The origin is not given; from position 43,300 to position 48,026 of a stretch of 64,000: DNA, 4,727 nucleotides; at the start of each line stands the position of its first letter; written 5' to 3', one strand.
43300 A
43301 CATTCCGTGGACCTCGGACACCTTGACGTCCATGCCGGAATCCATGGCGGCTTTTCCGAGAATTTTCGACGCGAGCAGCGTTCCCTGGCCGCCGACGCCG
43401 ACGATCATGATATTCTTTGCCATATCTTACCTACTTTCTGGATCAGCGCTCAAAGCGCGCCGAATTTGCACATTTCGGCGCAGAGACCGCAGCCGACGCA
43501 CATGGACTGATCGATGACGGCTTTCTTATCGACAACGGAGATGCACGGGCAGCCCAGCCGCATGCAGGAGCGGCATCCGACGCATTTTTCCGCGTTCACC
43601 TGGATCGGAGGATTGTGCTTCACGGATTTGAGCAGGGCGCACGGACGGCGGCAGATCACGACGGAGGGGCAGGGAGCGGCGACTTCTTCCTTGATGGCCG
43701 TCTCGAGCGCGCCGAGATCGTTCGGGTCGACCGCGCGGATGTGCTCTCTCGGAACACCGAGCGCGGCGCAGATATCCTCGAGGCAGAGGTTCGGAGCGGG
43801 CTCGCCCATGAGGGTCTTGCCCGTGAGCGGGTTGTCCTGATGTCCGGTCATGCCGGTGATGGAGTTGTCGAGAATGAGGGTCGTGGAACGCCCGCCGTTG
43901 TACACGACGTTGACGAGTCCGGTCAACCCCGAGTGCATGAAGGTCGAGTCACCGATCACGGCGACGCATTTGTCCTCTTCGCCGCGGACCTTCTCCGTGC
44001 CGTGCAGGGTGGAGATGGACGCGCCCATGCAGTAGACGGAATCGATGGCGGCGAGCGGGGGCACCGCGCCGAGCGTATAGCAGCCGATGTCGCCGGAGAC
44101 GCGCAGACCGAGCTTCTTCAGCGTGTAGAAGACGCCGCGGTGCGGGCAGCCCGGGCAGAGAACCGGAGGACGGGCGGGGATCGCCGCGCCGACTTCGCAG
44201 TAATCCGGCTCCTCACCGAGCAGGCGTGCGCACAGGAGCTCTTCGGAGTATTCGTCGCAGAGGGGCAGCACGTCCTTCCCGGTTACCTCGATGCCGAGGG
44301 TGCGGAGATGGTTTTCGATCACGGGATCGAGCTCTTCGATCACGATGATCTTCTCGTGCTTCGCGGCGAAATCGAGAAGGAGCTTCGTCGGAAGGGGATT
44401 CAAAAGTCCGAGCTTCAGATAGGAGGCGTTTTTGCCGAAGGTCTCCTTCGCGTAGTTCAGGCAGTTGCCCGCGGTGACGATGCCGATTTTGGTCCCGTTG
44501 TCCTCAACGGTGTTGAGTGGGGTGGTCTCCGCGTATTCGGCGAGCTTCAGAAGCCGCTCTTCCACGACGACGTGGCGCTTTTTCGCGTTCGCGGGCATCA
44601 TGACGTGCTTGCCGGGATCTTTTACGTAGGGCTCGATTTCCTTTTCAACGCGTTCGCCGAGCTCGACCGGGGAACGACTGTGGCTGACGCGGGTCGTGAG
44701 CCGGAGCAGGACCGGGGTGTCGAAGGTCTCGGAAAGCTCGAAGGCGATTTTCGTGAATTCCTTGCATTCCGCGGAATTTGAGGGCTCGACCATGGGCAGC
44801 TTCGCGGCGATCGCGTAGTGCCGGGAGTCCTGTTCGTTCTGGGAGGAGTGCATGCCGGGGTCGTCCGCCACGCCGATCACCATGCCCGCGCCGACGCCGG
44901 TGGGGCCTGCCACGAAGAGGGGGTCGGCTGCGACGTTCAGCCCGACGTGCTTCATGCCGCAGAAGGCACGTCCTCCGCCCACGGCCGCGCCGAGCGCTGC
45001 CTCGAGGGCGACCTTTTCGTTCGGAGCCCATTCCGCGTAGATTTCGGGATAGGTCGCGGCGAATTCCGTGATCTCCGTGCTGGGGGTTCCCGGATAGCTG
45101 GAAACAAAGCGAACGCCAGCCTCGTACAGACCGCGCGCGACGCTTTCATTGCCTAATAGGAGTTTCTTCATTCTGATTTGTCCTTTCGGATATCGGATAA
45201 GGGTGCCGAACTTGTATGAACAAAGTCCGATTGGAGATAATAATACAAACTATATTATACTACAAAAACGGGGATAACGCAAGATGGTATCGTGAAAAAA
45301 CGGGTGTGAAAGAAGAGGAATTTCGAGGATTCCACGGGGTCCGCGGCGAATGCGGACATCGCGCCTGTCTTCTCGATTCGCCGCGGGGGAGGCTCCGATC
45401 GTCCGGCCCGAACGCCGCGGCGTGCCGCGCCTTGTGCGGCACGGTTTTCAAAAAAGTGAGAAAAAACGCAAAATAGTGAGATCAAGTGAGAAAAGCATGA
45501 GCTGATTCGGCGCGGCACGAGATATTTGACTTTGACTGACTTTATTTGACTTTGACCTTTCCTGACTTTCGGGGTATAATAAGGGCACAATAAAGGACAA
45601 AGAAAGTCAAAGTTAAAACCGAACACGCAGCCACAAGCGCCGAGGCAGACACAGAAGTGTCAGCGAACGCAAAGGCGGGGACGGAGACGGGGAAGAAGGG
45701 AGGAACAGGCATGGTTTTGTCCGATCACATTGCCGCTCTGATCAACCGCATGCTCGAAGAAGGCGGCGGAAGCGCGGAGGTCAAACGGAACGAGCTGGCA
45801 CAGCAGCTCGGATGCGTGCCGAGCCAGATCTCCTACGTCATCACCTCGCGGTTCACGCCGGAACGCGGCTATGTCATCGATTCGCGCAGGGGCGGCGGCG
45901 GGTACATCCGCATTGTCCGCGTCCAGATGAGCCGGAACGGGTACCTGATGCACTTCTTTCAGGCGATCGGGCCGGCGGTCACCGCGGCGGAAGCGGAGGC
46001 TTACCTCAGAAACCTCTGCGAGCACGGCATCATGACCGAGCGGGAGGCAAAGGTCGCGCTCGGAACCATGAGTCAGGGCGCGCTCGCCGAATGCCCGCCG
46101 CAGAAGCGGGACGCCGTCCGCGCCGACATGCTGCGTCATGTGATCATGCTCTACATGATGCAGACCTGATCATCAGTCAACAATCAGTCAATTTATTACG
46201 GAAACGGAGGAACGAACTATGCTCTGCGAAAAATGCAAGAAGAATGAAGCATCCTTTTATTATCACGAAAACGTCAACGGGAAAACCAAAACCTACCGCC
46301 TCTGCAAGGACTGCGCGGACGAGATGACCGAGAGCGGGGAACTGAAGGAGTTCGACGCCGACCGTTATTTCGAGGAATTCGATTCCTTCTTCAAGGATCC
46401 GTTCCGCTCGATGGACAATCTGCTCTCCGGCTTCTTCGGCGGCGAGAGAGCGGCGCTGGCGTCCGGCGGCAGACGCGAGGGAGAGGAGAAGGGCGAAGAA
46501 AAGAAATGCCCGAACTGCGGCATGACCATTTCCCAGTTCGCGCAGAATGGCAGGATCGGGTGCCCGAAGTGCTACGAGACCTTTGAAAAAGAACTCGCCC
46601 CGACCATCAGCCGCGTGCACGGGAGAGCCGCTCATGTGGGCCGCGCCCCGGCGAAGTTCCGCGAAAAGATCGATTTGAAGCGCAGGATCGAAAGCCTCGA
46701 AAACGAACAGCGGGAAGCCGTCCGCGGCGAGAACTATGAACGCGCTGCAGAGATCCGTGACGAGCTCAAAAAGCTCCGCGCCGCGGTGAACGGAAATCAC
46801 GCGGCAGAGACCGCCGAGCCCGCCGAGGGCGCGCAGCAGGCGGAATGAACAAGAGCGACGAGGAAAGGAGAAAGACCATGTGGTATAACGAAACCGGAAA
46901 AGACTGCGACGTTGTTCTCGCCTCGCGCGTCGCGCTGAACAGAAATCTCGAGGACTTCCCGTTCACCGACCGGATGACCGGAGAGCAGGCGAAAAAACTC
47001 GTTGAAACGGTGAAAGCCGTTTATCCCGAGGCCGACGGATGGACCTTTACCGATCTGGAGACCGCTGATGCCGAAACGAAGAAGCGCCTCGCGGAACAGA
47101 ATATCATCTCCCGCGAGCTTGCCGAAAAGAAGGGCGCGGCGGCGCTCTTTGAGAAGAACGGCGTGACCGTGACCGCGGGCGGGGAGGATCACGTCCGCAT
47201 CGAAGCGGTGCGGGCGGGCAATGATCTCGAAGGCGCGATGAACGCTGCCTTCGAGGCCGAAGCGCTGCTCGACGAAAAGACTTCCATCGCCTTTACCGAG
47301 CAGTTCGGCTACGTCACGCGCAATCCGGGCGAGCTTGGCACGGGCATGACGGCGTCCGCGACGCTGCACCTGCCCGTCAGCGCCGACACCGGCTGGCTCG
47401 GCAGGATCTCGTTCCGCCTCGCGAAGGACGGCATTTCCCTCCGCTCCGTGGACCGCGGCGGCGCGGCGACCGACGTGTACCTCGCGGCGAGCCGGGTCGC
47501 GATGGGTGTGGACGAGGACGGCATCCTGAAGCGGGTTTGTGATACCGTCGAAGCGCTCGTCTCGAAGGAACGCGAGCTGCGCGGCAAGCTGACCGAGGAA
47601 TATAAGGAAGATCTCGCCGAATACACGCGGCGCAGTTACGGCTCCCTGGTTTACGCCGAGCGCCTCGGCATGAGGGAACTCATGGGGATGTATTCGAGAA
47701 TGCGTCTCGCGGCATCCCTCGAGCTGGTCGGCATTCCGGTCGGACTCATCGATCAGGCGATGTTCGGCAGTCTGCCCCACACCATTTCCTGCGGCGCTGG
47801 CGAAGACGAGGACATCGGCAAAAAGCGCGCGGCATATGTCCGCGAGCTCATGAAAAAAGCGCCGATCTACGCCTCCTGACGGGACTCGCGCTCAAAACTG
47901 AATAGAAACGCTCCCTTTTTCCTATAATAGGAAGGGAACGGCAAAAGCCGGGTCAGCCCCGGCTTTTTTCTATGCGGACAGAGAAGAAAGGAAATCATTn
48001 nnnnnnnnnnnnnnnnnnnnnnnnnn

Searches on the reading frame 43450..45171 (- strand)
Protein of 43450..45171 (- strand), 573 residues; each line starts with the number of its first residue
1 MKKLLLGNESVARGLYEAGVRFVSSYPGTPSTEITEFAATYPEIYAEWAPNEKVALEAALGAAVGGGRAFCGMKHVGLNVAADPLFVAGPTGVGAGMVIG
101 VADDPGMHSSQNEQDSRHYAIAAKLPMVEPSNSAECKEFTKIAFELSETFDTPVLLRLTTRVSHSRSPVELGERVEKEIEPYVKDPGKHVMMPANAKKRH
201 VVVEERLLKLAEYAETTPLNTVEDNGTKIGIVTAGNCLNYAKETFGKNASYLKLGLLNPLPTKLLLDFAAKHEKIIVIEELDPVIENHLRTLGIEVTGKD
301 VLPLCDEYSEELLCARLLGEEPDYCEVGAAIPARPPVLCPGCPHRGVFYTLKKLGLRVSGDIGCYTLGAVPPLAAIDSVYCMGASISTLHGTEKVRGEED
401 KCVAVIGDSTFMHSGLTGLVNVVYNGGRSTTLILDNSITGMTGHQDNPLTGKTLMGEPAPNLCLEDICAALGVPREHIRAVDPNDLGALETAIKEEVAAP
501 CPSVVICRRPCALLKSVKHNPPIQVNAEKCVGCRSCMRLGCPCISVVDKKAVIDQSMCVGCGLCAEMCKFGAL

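Call 11: search_protein_families(library=pfam, proteins=[window:43450-45171:-], max_evalue=0.001)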
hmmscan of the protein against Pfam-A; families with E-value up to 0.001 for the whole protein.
window:43450-45171:- (573 aa): 6 families
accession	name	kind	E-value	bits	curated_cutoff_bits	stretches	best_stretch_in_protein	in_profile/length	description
PF02775.26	TPP_enzyme_C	-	1.9e-17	63.9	21.9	1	361-506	1-150/151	Thiamine pyrophosphate enzyme, C-terminal TPP binding domain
PF01855.24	POR_N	-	9.2e-15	55.4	27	1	14-189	2-186/231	Pyruvate flavodoxin/ferredoxin oxidoreductase, thiamine diP-bdg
PF00037.32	Fer4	-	7.8e-10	38.6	21.1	1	552-573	2-23/24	4Fe-4S binding domain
PF12797.12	Fer4_2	-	2e-06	27.8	24.5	0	551-569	3-21/22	4Fe-4S binding domain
PF13237.11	Fer4_10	-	4.2e-05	23.8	25.5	1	524-568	3-52/53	4Fe-4S dicluster domain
PF12837.12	Fer4_6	-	0.00015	22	25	1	551-573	2-24/24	4Fe-4S binding domain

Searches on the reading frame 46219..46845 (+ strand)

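Call 11: search_protein_families(library=pfam, proteins=[window:46219-46845:+], max_evalue=0.001)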
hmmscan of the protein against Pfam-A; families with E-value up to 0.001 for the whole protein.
window:46219-46845:+ (209 aa): 2 families
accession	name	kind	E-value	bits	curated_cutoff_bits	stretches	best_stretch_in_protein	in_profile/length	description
PF02151.25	UVR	-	3.4e-09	36.6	21.5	1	154-188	1-35/36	UvrB/uvrC motif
PF02701.20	Zn_ribbon_Dof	-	0.00048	20.6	26.6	1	3-44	6-46/59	Dof domain, zinc finger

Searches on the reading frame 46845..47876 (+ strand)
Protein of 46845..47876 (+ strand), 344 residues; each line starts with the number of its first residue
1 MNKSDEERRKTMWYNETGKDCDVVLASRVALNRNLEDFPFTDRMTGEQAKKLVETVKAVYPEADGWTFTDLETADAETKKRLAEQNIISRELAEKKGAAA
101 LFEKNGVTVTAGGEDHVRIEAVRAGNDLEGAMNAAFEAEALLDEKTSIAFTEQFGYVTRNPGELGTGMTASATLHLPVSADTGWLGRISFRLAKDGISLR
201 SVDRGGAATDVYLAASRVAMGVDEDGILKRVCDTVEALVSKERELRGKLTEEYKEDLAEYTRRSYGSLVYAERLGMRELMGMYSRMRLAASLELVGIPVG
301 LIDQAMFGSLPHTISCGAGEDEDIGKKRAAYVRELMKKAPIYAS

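Call 11: search_protein_families(library=pfam, proteins=[window:46845-47876:+], max_evalue=0.001)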
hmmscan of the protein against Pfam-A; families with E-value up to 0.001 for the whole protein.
window:46845-47876:+ (344 aa): 1 family
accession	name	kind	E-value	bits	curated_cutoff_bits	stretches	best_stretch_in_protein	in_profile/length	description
PF00217.24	ATP-gua_Ptrans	-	1.8e-26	93.3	22.4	1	51-244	5-202/203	ATP:guanido phosphotransferase, C-terminal catalytic domain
